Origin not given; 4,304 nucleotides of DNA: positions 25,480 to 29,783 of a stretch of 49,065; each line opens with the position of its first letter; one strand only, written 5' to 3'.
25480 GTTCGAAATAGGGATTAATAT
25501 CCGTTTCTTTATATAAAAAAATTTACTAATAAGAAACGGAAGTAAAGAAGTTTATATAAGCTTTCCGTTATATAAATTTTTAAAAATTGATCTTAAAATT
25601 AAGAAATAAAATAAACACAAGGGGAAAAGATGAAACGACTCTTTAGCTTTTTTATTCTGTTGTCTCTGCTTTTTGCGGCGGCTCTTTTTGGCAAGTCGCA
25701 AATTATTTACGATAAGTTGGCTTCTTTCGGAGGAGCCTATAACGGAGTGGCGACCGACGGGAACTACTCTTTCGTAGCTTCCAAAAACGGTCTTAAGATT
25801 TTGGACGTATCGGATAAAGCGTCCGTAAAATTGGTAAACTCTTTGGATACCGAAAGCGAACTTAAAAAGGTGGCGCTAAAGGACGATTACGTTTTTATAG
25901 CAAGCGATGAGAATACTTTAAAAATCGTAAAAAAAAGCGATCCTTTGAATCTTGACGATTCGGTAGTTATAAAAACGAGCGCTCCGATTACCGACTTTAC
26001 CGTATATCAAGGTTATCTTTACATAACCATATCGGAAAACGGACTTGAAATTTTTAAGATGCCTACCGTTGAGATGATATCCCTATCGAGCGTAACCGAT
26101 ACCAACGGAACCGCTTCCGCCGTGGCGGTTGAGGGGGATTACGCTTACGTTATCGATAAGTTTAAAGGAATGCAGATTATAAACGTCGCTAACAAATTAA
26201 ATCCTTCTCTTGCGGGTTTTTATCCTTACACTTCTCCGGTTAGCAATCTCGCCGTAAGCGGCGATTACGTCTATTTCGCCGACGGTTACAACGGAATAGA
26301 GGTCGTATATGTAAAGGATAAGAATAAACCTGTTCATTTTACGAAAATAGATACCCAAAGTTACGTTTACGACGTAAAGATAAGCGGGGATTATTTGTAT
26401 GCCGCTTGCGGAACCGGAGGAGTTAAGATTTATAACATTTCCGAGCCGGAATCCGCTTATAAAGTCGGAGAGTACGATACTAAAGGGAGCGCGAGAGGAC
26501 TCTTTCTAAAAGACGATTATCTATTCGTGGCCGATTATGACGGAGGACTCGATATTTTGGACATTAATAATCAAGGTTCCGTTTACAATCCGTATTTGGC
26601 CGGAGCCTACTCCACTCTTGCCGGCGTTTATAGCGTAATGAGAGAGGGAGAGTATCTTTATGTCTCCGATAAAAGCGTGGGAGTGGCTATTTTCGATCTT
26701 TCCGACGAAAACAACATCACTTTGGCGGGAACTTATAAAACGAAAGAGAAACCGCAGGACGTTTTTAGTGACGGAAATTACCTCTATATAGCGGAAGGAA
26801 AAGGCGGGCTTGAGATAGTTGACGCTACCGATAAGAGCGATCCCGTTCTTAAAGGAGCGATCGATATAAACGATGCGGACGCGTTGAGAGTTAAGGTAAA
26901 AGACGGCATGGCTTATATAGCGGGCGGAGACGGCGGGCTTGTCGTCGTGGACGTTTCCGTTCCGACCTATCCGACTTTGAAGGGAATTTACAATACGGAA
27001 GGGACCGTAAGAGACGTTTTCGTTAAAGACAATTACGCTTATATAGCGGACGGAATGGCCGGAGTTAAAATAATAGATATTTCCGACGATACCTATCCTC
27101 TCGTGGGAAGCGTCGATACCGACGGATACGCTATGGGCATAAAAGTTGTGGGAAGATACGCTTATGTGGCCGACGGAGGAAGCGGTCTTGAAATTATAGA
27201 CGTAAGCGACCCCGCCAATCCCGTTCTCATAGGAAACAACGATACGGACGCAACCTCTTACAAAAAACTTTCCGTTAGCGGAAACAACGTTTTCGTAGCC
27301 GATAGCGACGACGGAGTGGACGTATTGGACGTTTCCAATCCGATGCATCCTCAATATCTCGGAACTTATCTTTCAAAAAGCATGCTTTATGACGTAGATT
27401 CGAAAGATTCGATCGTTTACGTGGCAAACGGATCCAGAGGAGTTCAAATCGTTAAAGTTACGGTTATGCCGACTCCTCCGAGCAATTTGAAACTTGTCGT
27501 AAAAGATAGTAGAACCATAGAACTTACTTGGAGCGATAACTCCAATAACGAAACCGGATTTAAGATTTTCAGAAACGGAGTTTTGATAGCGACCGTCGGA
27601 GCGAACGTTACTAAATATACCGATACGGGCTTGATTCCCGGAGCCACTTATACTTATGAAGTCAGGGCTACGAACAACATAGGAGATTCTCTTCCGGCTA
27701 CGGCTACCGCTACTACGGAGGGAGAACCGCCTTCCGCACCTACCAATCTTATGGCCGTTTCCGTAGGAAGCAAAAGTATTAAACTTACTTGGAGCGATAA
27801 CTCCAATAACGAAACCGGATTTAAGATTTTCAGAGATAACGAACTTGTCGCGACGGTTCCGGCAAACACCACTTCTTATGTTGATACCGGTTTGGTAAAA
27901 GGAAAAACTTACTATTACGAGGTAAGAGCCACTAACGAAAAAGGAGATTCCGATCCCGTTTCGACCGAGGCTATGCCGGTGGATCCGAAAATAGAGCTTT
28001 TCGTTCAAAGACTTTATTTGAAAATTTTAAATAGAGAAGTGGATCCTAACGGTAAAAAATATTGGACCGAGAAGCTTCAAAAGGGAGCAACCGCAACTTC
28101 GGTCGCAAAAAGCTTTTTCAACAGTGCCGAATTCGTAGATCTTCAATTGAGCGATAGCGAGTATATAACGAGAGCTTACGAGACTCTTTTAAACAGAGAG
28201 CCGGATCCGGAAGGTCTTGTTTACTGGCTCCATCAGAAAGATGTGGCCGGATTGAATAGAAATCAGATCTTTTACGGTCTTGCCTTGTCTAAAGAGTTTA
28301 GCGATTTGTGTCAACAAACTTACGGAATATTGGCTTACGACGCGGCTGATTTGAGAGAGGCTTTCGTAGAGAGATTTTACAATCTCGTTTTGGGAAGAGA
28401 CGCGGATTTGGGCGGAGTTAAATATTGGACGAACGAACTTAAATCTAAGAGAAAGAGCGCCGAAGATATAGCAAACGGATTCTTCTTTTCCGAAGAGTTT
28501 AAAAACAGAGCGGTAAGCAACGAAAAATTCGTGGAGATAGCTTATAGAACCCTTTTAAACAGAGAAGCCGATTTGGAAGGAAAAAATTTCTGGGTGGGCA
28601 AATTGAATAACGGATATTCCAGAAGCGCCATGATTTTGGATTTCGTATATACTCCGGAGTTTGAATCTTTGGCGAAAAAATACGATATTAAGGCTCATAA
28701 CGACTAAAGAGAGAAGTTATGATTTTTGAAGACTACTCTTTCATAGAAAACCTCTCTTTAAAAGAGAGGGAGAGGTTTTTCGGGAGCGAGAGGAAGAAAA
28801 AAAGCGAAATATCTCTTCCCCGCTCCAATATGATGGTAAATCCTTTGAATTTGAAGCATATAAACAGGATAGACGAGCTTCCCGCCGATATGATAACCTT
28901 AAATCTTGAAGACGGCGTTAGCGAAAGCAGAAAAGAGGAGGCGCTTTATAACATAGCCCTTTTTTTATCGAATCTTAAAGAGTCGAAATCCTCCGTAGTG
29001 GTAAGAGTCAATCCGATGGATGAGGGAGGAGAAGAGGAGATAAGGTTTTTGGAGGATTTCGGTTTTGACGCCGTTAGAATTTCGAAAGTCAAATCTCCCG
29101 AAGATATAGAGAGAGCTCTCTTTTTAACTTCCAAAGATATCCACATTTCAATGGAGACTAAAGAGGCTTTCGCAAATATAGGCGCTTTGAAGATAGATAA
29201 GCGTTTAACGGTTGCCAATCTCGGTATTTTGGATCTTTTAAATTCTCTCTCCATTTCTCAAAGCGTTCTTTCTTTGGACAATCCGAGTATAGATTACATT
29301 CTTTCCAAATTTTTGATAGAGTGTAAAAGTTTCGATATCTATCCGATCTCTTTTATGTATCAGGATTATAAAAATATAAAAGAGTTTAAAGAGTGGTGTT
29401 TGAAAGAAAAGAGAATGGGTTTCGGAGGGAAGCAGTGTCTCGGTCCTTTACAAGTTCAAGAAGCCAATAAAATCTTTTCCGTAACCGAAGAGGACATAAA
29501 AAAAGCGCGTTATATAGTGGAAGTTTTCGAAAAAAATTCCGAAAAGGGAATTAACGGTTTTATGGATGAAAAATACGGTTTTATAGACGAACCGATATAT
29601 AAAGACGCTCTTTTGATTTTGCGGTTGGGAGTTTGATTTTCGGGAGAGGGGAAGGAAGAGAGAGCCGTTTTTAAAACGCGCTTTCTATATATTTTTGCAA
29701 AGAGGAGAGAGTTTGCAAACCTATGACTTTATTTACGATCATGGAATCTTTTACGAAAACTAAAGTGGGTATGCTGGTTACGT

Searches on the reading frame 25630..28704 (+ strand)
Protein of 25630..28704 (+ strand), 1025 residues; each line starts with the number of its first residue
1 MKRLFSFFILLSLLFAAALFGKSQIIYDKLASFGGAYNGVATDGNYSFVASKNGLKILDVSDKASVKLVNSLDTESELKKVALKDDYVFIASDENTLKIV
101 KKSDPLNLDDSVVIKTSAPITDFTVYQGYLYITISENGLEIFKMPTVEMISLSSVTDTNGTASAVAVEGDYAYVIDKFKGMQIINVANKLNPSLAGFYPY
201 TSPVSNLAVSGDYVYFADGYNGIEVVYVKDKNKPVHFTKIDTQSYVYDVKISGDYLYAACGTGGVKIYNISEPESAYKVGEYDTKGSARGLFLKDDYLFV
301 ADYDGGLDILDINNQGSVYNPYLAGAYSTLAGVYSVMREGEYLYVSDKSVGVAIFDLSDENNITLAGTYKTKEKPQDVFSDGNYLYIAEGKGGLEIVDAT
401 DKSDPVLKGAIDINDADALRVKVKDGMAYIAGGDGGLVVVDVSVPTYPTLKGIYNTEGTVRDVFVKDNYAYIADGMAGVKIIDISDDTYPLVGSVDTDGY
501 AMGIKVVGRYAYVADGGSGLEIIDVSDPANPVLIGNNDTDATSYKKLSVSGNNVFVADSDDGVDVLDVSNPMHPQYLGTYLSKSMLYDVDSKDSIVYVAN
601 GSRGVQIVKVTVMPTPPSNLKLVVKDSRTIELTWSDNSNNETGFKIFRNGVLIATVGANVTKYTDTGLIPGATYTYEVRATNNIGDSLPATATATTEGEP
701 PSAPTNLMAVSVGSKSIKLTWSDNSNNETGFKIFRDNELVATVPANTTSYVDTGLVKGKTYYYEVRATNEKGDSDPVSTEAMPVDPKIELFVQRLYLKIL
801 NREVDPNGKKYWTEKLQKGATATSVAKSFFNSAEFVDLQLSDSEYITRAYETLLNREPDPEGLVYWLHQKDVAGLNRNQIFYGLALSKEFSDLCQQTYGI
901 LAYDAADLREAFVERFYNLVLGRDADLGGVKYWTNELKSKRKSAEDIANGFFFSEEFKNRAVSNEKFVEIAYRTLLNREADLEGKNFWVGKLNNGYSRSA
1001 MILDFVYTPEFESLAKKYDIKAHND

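Call 71: search_protein_families(library=pfam, proteins=[window:25630-28704:+], max_evalue=0.00001)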
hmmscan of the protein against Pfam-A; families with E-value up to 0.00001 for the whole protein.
window:25630-28704:+ (1025 aa): 6 families
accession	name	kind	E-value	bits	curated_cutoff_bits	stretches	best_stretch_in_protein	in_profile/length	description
PF08309.17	LVIVD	-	3.1e-89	292.5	20.2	8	498-539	1-42/42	LVIVD repeat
PF13946.11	DUF4214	-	3.4e-53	178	23.2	4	948-1013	1-70/72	Domain of unknown function (DUF4214)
PF00041.27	fn3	-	4.1e-19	69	25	2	702-777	1-77/84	Fibronectin type III domain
PF25171.1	Beta-prop_WDR36-Utp21_1st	-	1.2e-07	31.9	80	0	190-320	17-145/266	WDR36/Utp21 first beta-propeller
PF18370.7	RGI_lyase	-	3e-07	31.1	27.8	0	717-766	19-71/86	Rhamnogalacturonan I lyases beta-sheet domain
PF24817.1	WD40_WDHD1_1st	-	3.3e-06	26.9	109.9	0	161-276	48-163/291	WDHD1 first WD40 domain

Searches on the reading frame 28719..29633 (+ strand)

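Call 71: search_protein_families(library=pfam, proteins=[window:28719-29633:+], max_evalue=0.00001)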
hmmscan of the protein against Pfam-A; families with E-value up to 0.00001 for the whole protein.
window:28719-29633:+ (305 aa): 2 families
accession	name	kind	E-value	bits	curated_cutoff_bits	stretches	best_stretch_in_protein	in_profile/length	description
PF03328.21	HpcH_HpaI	-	7.3e-17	61.8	25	1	44-243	10-221/221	HpcH/HpaI aldolase/citrate lyase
PF15617.12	C-C_Bond_Lyase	-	9.7e-06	25.4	28.4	0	170-272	200-286/320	C-C_Bond_Lyase of the TIM-Barrel fold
